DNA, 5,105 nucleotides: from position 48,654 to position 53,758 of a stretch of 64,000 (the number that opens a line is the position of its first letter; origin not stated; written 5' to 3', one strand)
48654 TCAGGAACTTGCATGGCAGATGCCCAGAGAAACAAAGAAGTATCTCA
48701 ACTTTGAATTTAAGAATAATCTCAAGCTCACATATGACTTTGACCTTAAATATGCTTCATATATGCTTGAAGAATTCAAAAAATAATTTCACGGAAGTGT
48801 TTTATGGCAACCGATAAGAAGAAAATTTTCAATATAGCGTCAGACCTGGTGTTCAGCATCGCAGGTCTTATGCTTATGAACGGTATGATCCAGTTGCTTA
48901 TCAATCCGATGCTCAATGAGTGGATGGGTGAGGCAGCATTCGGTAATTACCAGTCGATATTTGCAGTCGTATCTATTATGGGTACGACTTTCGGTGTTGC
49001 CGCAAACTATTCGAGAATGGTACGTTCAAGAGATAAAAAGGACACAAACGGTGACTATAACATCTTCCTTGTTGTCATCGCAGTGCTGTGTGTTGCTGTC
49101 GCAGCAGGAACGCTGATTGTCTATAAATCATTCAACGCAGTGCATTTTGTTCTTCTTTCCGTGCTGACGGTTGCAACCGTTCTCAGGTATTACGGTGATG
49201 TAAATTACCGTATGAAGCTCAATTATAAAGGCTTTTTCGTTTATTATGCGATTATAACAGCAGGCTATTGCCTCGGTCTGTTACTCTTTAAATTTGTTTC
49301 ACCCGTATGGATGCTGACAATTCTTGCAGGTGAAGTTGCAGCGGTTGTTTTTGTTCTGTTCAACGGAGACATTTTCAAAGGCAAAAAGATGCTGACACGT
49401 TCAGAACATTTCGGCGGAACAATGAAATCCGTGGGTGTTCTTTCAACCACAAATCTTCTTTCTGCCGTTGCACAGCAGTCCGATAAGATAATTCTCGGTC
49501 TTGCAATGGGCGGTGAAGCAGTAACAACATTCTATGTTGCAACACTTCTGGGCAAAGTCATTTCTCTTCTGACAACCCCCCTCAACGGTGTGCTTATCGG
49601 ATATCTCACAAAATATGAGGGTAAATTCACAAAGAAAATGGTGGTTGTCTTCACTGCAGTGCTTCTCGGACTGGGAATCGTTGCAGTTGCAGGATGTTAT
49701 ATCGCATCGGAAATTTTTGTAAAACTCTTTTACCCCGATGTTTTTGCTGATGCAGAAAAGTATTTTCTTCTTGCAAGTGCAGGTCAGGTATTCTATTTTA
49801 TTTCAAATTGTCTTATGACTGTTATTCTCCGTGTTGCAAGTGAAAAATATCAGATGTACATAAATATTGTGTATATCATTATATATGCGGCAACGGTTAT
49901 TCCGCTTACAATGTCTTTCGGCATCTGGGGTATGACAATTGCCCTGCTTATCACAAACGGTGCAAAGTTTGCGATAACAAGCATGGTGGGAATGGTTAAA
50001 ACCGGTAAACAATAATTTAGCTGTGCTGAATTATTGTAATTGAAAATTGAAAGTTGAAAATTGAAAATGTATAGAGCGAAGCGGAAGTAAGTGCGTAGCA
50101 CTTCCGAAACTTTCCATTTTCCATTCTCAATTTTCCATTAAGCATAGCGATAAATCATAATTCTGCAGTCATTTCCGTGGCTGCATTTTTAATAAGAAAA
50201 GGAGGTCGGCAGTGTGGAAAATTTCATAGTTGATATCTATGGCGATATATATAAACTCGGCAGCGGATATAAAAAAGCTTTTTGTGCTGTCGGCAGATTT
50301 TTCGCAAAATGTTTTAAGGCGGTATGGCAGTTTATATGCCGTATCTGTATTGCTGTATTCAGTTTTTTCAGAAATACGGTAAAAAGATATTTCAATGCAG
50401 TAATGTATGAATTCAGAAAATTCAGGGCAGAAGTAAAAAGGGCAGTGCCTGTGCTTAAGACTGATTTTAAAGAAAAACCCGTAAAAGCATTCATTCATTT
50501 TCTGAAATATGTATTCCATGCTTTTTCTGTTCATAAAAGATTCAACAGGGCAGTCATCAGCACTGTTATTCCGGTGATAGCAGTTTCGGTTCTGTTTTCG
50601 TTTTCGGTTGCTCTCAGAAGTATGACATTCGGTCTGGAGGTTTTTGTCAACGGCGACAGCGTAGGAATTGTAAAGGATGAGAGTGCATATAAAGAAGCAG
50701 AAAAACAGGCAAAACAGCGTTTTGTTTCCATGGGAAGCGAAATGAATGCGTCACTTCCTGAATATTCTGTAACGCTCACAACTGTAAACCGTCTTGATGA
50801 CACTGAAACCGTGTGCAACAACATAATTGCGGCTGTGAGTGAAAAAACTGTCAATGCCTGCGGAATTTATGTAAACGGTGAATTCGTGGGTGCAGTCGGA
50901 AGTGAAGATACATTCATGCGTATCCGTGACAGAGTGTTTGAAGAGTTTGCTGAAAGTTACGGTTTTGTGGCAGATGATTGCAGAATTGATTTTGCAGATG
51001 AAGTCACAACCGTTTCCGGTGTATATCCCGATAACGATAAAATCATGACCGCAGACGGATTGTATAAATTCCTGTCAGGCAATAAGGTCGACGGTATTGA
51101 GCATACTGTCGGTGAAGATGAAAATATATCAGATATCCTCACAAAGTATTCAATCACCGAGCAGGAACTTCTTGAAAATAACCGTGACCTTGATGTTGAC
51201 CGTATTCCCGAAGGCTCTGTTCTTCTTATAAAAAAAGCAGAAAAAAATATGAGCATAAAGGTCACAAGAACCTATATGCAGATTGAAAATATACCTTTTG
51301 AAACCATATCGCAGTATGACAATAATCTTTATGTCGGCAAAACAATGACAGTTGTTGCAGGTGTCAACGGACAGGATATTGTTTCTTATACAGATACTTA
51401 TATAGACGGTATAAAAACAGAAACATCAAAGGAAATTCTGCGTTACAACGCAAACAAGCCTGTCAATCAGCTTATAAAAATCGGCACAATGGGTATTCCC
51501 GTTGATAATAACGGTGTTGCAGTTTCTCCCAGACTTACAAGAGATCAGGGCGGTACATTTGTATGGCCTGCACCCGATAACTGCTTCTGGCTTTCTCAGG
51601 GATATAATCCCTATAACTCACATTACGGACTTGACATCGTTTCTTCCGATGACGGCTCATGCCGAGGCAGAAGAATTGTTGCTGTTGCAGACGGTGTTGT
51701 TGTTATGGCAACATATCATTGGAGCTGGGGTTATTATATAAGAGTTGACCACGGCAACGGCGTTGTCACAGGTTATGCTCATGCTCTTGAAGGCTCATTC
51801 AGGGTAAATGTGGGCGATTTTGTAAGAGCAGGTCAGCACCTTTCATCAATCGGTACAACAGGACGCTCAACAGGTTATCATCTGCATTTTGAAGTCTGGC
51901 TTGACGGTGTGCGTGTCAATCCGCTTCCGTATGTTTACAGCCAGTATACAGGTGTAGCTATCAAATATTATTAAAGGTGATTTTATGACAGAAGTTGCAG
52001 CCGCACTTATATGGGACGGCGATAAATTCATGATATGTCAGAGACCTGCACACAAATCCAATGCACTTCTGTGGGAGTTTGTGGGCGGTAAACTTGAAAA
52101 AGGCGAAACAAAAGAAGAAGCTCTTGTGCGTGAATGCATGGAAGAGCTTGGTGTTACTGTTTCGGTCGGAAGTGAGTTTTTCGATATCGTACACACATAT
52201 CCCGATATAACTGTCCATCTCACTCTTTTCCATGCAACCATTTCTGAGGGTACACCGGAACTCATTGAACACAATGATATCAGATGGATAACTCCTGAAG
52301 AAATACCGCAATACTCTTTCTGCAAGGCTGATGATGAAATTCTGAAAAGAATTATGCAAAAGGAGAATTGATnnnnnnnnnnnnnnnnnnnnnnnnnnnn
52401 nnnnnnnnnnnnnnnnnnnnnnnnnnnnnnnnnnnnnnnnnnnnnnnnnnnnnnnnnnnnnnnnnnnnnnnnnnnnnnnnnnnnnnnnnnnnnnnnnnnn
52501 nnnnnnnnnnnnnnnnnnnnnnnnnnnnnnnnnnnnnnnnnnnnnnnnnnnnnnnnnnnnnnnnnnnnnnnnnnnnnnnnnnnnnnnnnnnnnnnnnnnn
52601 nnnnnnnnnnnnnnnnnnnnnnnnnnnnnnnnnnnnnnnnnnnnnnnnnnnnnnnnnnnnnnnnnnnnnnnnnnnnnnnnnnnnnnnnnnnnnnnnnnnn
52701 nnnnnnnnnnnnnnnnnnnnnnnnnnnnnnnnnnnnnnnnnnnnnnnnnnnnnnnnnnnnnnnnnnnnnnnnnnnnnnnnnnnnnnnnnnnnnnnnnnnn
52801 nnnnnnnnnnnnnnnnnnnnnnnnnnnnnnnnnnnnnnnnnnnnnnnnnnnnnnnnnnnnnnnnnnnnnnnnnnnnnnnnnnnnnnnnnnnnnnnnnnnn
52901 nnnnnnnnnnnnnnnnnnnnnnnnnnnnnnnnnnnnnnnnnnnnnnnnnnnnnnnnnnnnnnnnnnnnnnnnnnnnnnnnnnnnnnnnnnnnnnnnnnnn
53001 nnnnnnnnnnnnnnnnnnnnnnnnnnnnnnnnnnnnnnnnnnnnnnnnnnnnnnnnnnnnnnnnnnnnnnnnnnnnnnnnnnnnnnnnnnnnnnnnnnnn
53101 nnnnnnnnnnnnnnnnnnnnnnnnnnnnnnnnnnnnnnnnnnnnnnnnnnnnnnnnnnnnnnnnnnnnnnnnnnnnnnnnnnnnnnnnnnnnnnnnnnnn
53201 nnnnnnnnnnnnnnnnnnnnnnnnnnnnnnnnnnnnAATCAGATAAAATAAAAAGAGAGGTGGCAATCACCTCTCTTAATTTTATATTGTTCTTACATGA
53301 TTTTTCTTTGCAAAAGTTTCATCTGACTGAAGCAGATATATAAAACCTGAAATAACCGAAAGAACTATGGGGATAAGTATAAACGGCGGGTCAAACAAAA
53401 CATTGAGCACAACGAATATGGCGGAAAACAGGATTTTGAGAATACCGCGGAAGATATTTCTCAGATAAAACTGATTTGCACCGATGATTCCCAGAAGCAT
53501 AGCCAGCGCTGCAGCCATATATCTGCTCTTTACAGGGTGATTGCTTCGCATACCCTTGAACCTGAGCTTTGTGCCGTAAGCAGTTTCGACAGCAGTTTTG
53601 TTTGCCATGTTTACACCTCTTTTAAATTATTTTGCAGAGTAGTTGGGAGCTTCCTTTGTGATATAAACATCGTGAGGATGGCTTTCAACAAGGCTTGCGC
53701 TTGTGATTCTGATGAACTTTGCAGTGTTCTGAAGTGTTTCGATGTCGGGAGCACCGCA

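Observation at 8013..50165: Two different cores share the same terminal inverted repeats: a modular, mosaic MITE superfamily at ~1 copy per 9 kb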

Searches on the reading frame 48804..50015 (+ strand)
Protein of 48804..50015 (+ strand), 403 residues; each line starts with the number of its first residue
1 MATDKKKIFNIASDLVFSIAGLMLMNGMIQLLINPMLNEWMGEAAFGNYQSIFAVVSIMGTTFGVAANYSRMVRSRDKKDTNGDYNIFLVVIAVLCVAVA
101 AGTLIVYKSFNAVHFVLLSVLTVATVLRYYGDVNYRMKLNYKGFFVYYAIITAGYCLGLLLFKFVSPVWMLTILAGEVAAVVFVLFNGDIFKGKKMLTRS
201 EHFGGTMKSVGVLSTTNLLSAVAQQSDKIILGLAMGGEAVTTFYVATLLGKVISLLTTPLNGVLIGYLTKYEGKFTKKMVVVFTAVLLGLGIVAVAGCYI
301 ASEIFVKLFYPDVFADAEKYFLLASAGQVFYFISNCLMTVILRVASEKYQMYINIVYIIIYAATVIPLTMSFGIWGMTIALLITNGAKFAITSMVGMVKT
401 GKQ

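Call 14: find_encoding_contigs(protein=window:48804-50015:+, flank=3000, max_places=10)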
Protein window:48804-50015:+ (403 aa): 6 contigs read that carry it; 4 places shown.
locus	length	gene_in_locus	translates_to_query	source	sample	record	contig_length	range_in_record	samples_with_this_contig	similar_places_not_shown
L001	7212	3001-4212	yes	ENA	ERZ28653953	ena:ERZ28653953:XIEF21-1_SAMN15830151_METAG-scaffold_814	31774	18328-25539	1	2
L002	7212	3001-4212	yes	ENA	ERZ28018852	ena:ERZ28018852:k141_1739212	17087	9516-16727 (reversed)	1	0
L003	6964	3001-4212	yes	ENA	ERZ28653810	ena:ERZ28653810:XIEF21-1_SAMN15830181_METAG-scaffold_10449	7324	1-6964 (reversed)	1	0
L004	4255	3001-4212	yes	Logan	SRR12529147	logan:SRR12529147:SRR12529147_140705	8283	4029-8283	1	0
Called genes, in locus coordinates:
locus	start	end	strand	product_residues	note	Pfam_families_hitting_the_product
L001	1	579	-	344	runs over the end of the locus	PF05050:Methyltransf_21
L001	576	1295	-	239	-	PF03009:GDPD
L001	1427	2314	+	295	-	PF04991:LicD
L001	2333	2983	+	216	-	PF01128:IspD, PF12804:NTP_transf_3, PF02348:CTP_transf_3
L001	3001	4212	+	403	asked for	-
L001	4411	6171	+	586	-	PF01476:LysM (faint), PF07501:G5, PF01551:Peptidase_M23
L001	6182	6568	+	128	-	PF00293:NUDIX, PF14815:NUDIX_4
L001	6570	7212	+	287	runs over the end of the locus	PF01261:AP_endonuc_2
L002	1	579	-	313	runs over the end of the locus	?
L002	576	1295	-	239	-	PF03009:GDPD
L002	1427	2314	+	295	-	PF04991:LicD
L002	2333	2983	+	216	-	PF01128:IspD, PF12804:NTP_transf_3, PF02348:CTP_transf_3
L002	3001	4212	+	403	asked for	-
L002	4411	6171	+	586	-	PF01476:LysM (faint), PF07501:G5, PF01551:Peptidase_M23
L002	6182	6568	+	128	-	PF00293:NUDIX, PF14815:NUDIX_4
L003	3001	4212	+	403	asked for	-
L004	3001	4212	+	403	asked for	-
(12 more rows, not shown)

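Call 17: search_protein_families(library=pfam, proteins=[window:48804-50015:+])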
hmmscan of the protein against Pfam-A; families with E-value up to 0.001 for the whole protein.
window:48804-50015:+ (403 aa): 0 families

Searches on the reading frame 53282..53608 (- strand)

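Call 57: search_protein_families(library=pfam, proteins=[window:53282-53608:-])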
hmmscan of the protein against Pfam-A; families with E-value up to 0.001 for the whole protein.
window:53282-53608:- (108 aa): 1 family
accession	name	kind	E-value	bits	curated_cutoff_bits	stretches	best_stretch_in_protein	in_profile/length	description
PF05154.21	TM2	-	7.2e-09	36.2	27.9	1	26-67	2-44/51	TM2 domain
